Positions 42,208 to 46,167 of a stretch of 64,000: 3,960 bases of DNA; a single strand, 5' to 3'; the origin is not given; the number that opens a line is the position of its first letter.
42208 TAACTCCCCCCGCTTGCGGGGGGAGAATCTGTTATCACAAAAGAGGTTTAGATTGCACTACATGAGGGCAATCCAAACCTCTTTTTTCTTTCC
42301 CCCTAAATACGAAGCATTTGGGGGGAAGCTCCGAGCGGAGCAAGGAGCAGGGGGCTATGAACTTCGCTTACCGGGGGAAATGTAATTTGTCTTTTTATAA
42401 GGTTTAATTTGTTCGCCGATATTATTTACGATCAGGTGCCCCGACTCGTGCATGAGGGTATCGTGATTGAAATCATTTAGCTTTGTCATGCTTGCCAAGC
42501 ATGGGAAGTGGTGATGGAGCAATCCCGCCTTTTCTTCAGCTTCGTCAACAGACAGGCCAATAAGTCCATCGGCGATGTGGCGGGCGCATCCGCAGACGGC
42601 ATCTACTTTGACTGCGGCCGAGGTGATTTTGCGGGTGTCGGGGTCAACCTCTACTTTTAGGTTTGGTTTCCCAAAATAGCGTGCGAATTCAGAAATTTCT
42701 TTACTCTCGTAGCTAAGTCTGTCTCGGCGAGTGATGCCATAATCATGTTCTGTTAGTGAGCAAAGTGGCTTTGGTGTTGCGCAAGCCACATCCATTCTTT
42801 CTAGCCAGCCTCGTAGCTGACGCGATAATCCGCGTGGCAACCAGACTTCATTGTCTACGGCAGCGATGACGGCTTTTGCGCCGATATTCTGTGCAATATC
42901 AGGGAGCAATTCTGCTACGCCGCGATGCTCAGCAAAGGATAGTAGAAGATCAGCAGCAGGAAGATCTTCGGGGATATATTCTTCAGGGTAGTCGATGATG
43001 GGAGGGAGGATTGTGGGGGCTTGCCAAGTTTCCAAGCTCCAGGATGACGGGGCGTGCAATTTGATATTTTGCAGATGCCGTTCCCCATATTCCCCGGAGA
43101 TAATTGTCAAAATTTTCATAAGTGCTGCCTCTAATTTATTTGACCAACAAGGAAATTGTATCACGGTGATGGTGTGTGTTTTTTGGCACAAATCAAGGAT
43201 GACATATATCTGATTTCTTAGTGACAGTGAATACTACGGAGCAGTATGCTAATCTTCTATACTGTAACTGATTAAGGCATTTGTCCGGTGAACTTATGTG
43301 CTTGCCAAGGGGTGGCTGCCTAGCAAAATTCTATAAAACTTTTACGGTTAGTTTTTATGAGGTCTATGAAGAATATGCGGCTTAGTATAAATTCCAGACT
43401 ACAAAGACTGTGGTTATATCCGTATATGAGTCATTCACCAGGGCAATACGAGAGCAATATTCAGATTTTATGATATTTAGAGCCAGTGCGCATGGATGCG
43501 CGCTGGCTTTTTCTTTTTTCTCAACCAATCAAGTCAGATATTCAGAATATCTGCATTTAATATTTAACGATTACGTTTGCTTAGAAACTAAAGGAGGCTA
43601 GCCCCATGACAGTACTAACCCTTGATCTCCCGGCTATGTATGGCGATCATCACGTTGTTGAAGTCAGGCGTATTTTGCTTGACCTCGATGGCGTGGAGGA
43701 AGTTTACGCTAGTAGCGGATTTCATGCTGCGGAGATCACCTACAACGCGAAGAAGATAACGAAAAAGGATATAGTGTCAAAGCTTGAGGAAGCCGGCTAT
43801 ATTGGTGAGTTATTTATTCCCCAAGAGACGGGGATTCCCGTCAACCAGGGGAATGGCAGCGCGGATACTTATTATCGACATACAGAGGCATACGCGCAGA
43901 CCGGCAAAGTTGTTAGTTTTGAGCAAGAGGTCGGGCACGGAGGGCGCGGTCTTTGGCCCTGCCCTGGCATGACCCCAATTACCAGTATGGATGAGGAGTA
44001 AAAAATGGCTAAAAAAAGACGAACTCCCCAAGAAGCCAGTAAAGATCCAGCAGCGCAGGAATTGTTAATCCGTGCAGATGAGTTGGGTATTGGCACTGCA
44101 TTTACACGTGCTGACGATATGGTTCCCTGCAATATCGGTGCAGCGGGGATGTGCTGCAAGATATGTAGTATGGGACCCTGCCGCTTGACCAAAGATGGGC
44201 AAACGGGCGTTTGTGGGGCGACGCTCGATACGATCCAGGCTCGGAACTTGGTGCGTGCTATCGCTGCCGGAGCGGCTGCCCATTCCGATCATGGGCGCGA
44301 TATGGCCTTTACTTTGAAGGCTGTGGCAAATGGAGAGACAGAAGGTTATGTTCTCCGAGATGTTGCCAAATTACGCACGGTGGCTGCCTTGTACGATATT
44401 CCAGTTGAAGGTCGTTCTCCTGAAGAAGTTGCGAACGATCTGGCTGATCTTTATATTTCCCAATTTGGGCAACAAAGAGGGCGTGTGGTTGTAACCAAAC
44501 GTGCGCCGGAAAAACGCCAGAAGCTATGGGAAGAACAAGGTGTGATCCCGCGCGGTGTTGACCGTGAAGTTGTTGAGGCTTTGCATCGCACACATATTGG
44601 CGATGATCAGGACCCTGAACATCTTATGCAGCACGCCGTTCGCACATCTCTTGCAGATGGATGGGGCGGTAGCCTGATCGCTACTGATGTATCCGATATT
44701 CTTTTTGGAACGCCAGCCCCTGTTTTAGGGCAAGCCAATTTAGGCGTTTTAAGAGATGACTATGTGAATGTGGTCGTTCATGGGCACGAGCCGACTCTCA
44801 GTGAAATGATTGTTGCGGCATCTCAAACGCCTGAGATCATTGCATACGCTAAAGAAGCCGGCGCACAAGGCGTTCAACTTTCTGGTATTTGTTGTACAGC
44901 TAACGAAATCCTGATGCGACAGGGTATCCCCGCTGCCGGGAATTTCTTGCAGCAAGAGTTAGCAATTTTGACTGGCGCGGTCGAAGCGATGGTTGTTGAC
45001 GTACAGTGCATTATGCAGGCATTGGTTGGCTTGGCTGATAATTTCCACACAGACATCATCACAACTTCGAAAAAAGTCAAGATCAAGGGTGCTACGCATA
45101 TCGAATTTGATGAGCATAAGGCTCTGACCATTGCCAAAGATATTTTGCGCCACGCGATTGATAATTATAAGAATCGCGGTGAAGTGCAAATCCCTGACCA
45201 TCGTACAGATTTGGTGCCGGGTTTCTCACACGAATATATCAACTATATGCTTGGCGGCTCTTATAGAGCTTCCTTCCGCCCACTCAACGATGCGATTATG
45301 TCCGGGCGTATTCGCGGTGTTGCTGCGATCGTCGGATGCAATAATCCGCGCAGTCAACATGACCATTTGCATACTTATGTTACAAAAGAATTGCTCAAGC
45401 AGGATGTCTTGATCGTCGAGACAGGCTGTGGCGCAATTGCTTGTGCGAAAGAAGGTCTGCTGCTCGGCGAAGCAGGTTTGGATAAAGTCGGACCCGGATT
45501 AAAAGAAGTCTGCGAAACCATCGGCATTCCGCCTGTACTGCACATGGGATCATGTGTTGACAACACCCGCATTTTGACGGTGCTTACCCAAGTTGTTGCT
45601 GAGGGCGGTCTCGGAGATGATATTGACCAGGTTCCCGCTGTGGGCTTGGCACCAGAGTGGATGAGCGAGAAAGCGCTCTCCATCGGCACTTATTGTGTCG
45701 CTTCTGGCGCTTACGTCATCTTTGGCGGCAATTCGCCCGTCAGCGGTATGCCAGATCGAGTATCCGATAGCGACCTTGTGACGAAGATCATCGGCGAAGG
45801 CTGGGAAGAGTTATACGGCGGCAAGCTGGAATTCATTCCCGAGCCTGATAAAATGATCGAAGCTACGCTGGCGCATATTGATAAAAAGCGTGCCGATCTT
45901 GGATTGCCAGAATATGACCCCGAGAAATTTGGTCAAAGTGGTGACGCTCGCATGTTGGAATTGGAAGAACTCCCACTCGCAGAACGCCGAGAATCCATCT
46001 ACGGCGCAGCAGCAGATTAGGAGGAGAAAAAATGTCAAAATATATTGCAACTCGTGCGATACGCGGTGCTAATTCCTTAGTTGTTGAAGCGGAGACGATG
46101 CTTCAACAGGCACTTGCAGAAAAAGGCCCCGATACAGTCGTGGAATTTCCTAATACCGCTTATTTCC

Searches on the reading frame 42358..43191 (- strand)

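Call 57: search_protein_families(library=pfam, proteins=[window:42358-43191:-], max_evalue=0.001)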
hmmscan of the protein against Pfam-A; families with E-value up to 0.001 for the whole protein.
window:42358-43191:- (278 aa): 1 family
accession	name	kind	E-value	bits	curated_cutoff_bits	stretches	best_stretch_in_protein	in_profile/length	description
PF02593.20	DUF166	-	1.7e-43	149.2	24.4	1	30-262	3-219/221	Domain of unknown function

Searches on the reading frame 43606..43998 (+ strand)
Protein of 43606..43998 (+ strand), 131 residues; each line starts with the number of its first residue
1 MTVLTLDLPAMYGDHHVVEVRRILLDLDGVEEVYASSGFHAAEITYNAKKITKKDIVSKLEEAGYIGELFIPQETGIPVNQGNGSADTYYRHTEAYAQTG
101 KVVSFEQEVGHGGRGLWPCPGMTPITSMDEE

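Call 3: search_protein_families(library=pfam, proteins=[window:43606-43998:+], max_evalue=0.01)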
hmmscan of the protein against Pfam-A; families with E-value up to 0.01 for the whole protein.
window:43606-43998:+ (131 aa): 1 family
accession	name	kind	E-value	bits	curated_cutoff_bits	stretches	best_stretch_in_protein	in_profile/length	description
PF00403.32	HMA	-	1.5e-05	25.7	24.8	1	6-65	2-61/62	Heavy-metal-associated domain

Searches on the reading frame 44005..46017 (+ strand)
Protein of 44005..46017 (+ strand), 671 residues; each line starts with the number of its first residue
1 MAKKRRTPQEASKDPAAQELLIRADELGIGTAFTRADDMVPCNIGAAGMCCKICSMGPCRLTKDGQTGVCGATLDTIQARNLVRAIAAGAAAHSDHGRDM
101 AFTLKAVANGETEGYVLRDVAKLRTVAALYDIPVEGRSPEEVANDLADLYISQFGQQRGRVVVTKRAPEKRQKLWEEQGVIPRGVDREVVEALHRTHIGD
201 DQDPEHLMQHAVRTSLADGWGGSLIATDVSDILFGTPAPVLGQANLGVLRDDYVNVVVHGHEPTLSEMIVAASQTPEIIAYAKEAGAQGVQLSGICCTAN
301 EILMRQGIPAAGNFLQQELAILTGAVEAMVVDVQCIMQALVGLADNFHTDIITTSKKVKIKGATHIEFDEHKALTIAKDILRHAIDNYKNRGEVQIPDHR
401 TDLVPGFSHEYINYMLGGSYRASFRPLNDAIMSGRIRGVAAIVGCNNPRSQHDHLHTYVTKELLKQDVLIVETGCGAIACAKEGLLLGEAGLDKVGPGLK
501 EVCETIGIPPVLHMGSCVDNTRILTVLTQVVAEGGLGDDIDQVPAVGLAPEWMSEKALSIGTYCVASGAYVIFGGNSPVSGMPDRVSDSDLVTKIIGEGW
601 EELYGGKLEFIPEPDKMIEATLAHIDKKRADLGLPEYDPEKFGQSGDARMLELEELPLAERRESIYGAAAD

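Call 3: search_protein_families(library=pfam, proteins=[window:44005-46017:+], max_evalue=0.01)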
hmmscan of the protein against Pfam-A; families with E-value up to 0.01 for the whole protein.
window:44005-46017:+ (671 aa): 1 family
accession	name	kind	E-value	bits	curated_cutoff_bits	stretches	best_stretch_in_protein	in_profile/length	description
PF03063.25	Prismane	-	3.2e-160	534.6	27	1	49-608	1-506/513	Prismane/CO dehydrogenase family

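Call 4: search_protein_families(library=ncbifam, proteins=[window:44005-46017:+], max_evalue=0.01)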
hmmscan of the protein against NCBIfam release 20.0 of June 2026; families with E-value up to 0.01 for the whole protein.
window:44005-46017:+ (671 aa): 4 families
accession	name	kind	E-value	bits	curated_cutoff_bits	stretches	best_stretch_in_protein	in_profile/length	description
TIGR01702.1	CO_DH_cata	equivalog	1.8e-184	614.4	478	1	13-634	2-621/621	anaerobic carbon-monoxide dehydrogenase catalytic subunit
TIGR00314.1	cdhA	equivalog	7.7e-25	86.8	781.3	3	185-360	162-333/784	CO dehydrogenase/acetyl-CoA synthase complex subunit alpha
TIGR01703.1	hybrid_clust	equivalog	2.7e-05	22.9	360.8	1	330-560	287-472/522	hydroxylamine reductase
NF003658.0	PRK05290.1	equivalog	0.00097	17.9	367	1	328-560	301-494/546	hydroxylamine reductase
